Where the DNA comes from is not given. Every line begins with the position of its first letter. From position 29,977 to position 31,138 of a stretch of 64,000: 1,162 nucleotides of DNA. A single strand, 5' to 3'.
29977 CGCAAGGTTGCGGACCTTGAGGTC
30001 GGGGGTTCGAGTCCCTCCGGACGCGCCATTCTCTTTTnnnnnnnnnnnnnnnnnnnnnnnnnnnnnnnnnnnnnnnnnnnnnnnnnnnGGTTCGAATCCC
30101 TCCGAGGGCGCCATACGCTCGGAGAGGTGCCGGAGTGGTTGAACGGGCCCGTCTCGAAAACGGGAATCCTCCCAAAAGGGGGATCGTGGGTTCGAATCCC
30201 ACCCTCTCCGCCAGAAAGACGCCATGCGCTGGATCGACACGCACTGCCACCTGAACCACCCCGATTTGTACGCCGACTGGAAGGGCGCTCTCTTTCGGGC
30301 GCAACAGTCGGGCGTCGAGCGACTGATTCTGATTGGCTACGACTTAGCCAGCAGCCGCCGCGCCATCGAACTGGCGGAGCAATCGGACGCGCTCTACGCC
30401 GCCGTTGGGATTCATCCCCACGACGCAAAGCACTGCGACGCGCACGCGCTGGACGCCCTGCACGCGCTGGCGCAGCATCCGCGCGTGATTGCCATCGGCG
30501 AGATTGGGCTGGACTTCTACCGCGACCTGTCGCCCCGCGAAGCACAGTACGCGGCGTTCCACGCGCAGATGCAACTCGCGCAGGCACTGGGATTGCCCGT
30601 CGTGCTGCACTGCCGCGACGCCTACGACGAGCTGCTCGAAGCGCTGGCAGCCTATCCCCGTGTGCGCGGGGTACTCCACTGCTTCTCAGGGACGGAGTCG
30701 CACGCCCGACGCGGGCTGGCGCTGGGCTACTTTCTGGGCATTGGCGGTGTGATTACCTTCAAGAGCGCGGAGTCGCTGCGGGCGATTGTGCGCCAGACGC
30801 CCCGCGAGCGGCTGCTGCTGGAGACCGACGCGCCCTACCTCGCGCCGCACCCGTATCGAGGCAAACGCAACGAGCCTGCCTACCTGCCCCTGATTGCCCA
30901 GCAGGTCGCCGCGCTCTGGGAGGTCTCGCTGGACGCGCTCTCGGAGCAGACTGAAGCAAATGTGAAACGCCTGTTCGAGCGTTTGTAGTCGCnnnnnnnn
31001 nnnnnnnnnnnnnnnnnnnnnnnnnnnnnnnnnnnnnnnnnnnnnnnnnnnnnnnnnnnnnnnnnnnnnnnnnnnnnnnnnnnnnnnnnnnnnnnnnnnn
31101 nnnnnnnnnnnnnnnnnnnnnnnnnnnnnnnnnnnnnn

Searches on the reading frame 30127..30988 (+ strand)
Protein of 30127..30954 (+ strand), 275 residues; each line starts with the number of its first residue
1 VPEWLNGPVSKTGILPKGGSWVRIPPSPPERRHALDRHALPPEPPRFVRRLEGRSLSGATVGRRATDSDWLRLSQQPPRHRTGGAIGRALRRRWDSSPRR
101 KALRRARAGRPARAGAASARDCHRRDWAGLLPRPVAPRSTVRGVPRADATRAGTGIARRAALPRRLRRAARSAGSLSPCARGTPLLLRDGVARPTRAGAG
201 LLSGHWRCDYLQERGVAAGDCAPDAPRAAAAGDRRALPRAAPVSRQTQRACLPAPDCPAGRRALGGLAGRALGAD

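Call 39: search_protein_families(library=pfam, proteins=[window:30127-30954:+], max_evalue=0.001)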
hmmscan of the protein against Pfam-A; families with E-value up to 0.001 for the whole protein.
window:30127-30954:+ (275 aa): 0 families

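Call 68: search_protein_families(library=pfam, proteins=[window:30224-30988:+], max_evalue=0.001)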
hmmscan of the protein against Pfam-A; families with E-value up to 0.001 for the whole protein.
window:30224-30988:+ (254 aa): 1 family
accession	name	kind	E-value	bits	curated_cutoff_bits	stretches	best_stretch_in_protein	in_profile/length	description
PF01026.27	TatD_DNase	-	5.5e-85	285.2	27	1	4-251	1-252/253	TatD related DNase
